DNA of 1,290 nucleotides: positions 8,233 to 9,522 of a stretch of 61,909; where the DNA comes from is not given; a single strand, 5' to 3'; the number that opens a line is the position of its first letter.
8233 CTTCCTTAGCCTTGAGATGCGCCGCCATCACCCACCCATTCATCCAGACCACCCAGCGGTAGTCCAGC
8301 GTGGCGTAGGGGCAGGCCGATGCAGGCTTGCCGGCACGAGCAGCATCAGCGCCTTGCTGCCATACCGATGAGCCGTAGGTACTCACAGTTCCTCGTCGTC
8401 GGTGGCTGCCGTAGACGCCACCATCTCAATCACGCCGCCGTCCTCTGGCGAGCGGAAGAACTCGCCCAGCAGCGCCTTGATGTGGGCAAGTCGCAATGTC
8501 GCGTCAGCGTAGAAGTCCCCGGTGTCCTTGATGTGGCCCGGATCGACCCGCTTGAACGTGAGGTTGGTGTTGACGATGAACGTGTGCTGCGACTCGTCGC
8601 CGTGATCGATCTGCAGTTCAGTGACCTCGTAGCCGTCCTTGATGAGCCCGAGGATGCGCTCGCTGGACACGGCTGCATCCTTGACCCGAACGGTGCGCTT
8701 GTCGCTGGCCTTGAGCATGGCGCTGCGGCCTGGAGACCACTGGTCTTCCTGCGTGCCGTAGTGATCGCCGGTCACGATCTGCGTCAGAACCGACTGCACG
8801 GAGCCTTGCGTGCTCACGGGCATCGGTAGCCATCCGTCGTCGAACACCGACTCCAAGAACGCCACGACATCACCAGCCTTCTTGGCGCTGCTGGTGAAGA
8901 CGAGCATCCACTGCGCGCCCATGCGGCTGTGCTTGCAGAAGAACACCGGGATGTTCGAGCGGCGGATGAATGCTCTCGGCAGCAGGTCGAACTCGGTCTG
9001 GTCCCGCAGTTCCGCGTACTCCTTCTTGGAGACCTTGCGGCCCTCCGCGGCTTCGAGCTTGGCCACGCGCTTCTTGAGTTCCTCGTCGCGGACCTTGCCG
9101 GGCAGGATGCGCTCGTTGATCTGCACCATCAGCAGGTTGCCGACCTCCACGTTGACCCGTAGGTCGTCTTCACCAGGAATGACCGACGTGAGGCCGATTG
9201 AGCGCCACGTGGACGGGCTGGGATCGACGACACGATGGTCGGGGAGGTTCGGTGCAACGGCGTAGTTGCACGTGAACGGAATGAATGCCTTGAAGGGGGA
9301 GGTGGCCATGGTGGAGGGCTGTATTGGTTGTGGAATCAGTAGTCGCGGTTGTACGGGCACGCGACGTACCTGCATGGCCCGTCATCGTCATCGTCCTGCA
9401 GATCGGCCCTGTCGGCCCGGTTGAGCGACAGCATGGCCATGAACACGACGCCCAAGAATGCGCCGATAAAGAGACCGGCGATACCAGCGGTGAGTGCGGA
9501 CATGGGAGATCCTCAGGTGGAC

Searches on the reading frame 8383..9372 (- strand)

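Call 81: search_protein_families(library=phrogs, proteins=[window:8383-9372:-], max_evalue=0.00001)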
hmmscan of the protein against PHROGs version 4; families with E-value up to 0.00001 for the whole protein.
window:8383-9372:- (329 aa): 2 families
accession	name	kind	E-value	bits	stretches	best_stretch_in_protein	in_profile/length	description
phrog_724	-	DNA, RNA and nucleotide metabolism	2.1e-39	136.6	1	24-277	3-254/312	exonuclease recombination-associated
phrog_13439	-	unknown function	4.8e-20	73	1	60-201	43-180/181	-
